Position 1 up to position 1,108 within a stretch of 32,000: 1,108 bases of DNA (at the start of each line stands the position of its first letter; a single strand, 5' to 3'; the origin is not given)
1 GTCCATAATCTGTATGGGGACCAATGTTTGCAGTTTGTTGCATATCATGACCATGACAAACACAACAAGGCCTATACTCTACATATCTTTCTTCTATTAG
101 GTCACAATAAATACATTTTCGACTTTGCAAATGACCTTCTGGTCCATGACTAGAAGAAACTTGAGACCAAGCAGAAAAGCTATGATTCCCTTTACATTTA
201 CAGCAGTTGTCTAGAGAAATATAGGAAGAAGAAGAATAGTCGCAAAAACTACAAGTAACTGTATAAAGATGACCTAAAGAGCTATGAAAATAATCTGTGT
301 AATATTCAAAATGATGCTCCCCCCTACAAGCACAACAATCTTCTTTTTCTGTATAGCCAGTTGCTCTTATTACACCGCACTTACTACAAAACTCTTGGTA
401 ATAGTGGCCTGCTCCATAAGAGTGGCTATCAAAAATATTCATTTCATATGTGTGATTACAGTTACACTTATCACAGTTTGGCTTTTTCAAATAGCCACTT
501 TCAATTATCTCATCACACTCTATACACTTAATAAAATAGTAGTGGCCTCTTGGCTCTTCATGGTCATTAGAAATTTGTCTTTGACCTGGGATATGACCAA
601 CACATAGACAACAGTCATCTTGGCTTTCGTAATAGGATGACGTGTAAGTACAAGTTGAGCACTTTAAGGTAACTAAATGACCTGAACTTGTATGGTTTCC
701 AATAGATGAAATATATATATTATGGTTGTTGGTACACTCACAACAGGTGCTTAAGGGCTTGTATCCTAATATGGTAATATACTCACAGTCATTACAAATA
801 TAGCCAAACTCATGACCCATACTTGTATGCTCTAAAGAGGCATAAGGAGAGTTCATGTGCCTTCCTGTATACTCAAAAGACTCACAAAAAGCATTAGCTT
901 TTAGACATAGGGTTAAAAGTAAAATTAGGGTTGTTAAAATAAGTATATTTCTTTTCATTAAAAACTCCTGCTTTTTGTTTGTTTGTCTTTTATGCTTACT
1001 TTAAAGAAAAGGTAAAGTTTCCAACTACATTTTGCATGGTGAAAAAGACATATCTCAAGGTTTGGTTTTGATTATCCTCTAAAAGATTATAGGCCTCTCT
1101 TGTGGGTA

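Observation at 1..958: Edge ORF missing from the track: a secreted protein built from tandem 44-46 aa Cys/His modules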

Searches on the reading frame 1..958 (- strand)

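Call 4: search_protein_families(library=pfam, proteins=[window:1-958:-], max_evalue=0.1)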
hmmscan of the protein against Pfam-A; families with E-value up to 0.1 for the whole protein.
window:1-958:- (319 aa): 0 families

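Call 5: search_protein_families(library=ncbifam, proteins=[window:1-958:-], max_evalue=0.1)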
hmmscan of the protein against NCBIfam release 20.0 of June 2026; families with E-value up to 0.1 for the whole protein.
window:1-958:- (319 aa): 0 families

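Call 8: search_solved_structures(query=window:1-958:-, max_evalue=10)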
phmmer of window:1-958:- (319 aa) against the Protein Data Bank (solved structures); distinct sequences matched with E-value up to 10: 1.
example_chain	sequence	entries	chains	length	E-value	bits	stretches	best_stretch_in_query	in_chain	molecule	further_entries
1rki_A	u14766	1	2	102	0.44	13.5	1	110-166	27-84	hypothetical protein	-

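Call 9: find_homologous_proteins(query=window:1-958:-, max_evalue=0.001)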
Query window:1-958:-: 300 candidates shared short words with the query, none scored E <= 0.001.
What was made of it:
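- Tried and rejected: Word-indexed homology search with the 319-aa fragment found nothing (call 9).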

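Call 11: find_related_loci(query=window:1-958:-, collection=genome_contigs, flank=10000)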
Query window:1-958:- (319 aa) in genome_contigs; peptide patterns used: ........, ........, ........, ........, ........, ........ (x = any residue, [..] = any of these).
30 stretches matched a pattern; 2 encode a relative of the query (tblastn E <= 1e-3); 2 distinct loci.
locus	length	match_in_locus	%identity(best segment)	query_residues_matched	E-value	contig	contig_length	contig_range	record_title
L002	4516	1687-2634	33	1-319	1e-35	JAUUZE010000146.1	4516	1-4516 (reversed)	MAG: Clostridia bacterium isolate CSMAG_185 CSMAG_185_k127_1222280_length_4516_cov_34.3946, whole genome shotgun sequenc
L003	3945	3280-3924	35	1-305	2e-20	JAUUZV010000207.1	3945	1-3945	MAG: Clostridia bacterium isolate CSMAG_202 CSMAG_202_k127_8392492_length_3945_cov_15.9969, whole genome shotgun sequenc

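Call 18: search_protein_families(library=pfam, proteins=[L002:1687-4080:+], max_evalue=1)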
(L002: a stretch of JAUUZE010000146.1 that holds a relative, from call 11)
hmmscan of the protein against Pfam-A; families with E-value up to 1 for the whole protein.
L002:1687-4080:+ (798 aa): 0 families
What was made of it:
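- On Classical Cys4 zinc ribbon: There are no Pfam zinc-ribbon hits (calls 4, 18).
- On RING/PHD-type cross-brace: There is no Pfam hit (calls 4, 18).
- Closest known: Cross-brace binuclear zinc modules. Different: There is no Pfam similarity (calls 4, 18).
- There is no similarity to any CBM family in Pfam (calls 4, 18). There is no rubredoxin or cytochrome Pfam hit (calls 4, 18).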

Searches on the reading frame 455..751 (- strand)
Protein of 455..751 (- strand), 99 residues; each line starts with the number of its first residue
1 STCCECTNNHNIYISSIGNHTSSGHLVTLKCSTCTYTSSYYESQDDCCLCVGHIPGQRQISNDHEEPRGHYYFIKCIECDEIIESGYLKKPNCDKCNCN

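Call 48: search_solved_structures(query=A4, max_evalue=10, show_alignments=2)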
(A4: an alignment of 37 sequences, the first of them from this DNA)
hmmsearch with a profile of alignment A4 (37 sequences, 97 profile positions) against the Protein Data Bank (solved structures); distinct sequences matched with E-value up to 10: 19.
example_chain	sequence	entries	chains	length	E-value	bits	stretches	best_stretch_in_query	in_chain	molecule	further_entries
5nd8_n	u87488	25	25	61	0.1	16.2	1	21-56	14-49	30S ribosomal protein S14 type Z | Small ribosomal subunit protein uS14B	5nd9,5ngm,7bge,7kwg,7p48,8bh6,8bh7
7nhl_o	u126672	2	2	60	0.11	16.1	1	21-53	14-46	30S ribosomal protein S14 type Z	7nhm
5li0_n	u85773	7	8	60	0.11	16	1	22-56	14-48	30S ribosomal protein S14 type Z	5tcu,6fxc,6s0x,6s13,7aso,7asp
1qyp_A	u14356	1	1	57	0.12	16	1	42-85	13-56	RNA POLYMERASE II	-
8crx_S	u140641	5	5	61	0.31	14.6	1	67-94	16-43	30S ribosomal protein S14 type Z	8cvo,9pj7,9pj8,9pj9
4c2m_I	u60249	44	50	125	0.32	14.6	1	37-81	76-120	DNA-DIRECTED RNA POLYMERASE I SUBUNIT RPA12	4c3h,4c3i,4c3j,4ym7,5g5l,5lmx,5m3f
5myj_AN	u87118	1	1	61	0.36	14.4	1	28-53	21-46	30S ribosomal protein S14 type Z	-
6ifk_A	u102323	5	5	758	0.38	14.4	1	21-64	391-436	Type III-A CRISPR-associated protein Csm1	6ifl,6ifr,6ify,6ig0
6ifn_A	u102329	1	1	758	0.38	14.4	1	21-64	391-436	Type III-A CRISPR-associated protein Csm1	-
6ifu_A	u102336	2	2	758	0.38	14.4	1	21-64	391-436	Type III-A CRISPR-associated protein Csm1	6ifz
3oue_A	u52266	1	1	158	0.44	14.1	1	2-87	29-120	Cytochrome c family protein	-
6nud_J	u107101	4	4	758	0.45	14.1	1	23-64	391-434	CRISPR system single-strand-specific deoxyribonuclease Cas10/Csm1 (subtype III-A)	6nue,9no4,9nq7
7zhs_A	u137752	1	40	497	0.46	14.1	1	27-72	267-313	Ubiquitin-like protein SMT3,DnaJ homolog subfamily A member 2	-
7oqy_Y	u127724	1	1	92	0.75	13.4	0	11-50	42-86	DNA-directed RNA polymerase, subunit M (RpoM-2)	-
7aoc_I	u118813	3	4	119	0.96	13.1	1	40-81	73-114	DNA-directed RNA polymerase I subunit RPA12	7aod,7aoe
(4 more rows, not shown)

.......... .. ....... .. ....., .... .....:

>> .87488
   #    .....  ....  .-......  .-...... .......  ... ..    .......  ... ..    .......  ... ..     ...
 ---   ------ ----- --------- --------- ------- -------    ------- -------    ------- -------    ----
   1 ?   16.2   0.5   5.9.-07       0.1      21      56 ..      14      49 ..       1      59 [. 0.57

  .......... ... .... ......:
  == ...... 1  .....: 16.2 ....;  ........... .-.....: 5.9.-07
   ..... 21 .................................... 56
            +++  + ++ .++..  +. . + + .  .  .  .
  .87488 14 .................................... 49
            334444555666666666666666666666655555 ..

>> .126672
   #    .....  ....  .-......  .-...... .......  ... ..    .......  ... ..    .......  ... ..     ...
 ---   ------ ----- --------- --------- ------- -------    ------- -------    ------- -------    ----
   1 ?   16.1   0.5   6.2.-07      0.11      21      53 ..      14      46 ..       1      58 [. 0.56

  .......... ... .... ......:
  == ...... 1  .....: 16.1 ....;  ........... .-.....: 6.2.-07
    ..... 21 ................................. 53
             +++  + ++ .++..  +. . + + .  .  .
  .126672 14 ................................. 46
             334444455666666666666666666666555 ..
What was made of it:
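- On Classical Cys4 zinc ribbon: The best PDB hits have E 0.1-1 (call 48).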

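Call 56: predict_structure(alignment_id=A4)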
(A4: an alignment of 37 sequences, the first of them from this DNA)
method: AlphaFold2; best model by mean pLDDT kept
length: 99 residues; sequences in the alignment: 37
mean_pLDDT: 92.3   pTM: 0.59
mean pLDDT of the five models: 92.3, 91.2, 91.2, 90.0, 89.0
residues with pLDDT >= 90: 76; 70-90: 22; 50-70: 1; < 50: 0
segments of 3 or more residues with pLDDT < 50: none
pLDDT, mean of each block of 10 residues (from residue 1): 85 95 96 94 91 94 94 95 95 84
secondary structure, 60 per line:
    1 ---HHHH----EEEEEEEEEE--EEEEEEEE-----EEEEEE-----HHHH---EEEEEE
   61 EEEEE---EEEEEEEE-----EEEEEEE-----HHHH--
elements in order: H4-7 E12-21 E24-31 E37-42 H48-51 E55-65 E69-76 E82-88 H94-97
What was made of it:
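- On Classical Cys4 zinc ribbon: AF2 places a single extended strand between them, so they lie at opposite ends of the sheet (call 56).
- On RING/PHD-type cross-brace: This is consistent with the predicted strand topology (call 56), but distances were not measured. The predicted fold is an all-beta elongated sheet (call 56).
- On Stalk repeats of fibrillar surface proteins: The two-module pTM is only 0.59 (call 56).
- Closest known: Cross-brace binuclear zinc modules. Same: As inferred from the predicted topology, pairs 1+3 and pairs 2+4 each serve one metal (call 56).
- Each module has strands at 12-21, 24-31 and 37-42 and a helical turn at each CCxC (call 56). pTM for the two-module model is 0.59, so the inter-module orientation, and with it the rod shape and length, is uncertain (call 56). 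The predicted 10-residue strands put the two sites of a module about 30 A apart (call 56).
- Tried and rejected: I rejected it because the AF2 topology puts the first and second His at opposite ends of a 10-residue strand, and puts the two CxxC knuckles at opposite ends of strand 3 (call 56).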

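Call 59: fold_search(model_id=the predicted structure, library=pdb)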
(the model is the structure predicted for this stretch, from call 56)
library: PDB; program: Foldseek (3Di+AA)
matches with E <= 10: 289; with E <= 0.001: 0
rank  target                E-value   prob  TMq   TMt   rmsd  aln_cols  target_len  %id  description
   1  5ayw_B                2.2e-01  0.18  0.19  0.06  16.8        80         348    8  Structure of a membrane complex (released 2016-02-24)
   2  3hbl_D                2.6e-01  0.18  0.23  0.04  13.3       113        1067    9  Crystal Structure of S. aureus Pyruvate Carboxylase T908A Mutant (released 2009-06-30)
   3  7tt2_B                5.0e-01  0.18  0.22  0.07  15.4        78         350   12  BamABCDE bound to substrate EspP class 3 (released 2022-03-30)
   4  5e4w_C                5.9e-01  0.15  0.22  0.21  12.5        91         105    6  Crystal structure of cpSRP43 chromodomains 2 and 3 in complex with the Alb3 tail (released 2015-12-02)
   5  8s9s_1                6.6e-01  0.21  0.27  0.03  18.2        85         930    8  Structure of the human ER membrane protein complex (EMC) in GDN (released 2023-05-17)
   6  6lys_B                6.6e-01  0.14  0.22  0.07  15.9        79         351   11  Structure of the BAM complex (released 2021-01-13)
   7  9cnw_B                7.0e-01  0.15  0.22  0.07  15.4        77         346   10  CryoEM structure of the APO-BAM complex in DDM detergent (released 2024-12-25)
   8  5h3x                  7.0e-01  0.13  0.24  0.11  18.2       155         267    9  The structure of the N-terminal of the fibronectin/fibrinogen-binding protein from Streptococcus suis (FBPS) (released 2016-11-16)
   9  5cqf                  7.4e-01  0.95  0.27  0.07   1.3        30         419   30  Crystal structure of L-lysine 6-monooxygenase from Pseudomonas syringae (released 2015-09-30)
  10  2gu3                  7.9e-01  0.14  0.23  0.18  15.9       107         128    7  YpmB protein from Bacillus subtilis (released 2006-05-30)
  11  7sfz_C                8.3e-01  0.15  0.23  0.24  13.2        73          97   18  Crystal structure of Mis18a-yippee domain (released 2022-10-26)
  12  7mq8_LS               9.4e-01  0.11  0.20  0.05  13.6        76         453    9  Cryo-EM structure of the human SSU processome, state pre-A1 (released 2021-09-22)
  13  9euf_X                9.4e-01  0.11  0.22  0.05  15.7        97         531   14  Cryo-EM structure of Staphylococcus aureus bacteriophage phi812 baseplate in the pre-contraction state - complete (released 2025-04-09)
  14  2zf3_E                9.4e-01  0.10  0.22  0.13  16.2       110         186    8  Crystal Structure of VioE (released 2008-01-01)
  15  1ggl_A                1.1e+00  0.05  0.18  0.14  17.4        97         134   16  HUMAN CELLULAR RETINOL BINDING PROTEIN III (released 2001-03-07)
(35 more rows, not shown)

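Call 75: fold_search(model_id=the predicted structure, library=viral)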
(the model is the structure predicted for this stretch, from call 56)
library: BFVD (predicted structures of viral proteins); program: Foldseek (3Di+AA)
matches with E <= 10: 771; with E <= 0.001: 0
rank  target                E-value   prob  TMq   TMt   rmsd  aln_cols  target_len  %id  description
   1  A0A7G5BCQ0            3.9e-02  0.77  0.28  0.12  17.4       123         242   15  (no name in the UniProt tables at hand)
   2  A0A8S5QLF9            4.6e-02  1.00  0.51  0.10   4.3        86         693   17  S-layer homology domain (Fragment) [Podoviridae sp. ctdRZ1]
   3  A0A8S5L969            6.1e-02  0.47  0.25  0.10  17.2       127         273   15  Restriction enzyme [Myoviridae sp. ctPuP5]
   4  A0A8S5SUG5            8.7e-02  0.97  0.43  0.13   4.9        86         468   15  Leucine rich repeat protein [Siphoviridae sp. ctqPo10]
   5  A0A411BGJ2            8.7e-02  0.51  0.25  0.06  16.4       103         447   13  (no name in the UniProt tables at hand)
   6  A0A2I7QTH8            1.1e-01  0.57  0.25  0.09  16.7       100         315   14  (no name in the UniProt tables at hand)
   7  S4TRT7                1.2e-01  0.14  0.18  0.18  11.5        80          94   18  Uncharacterized protein [Salmonella phage FSL SP-076]
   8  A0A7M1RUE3            1.4e-01  0.28  0.22  0.10  15.3       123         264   16  HNH nuclease domain-containing protein [uncultured phage cr50_1]
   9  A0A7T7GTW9            2.2e-01  0.44  0.27  0.22  14.6        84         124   11  (no name in the UniProt tables at hand)
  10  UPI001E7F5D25         2.3e-01  0.16  0.22  0.09  15.5       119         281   16  (no name look-up for this kind of identifier)
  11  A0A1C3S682            2.6e-01  0.13  0.23  0.14  18.1       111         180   13  Uncharacterized protein [Escherichia phage vB_Eco_slurp01]
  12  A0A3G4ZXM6            2.7e-01  0.33  0.25  0.25  11.9        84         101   18  Uncharacterized protein [Edafosvirus sp.]
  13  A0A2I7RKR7            2.7e-01  0.21  0.23  0.07  14.6       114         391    9  (no name in the UniProt tables at hand)
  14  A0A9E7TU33            3.1e-01  0.57  0.23  0.26  20.4        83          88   11  Uncharacterized protein [Gordonia phage NovaSharks]
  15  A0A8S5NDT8            3.7e-01  0.92  0.32  0.41   3.1        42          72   19  MqsA [Siphoviridae sp. ct9JD14]
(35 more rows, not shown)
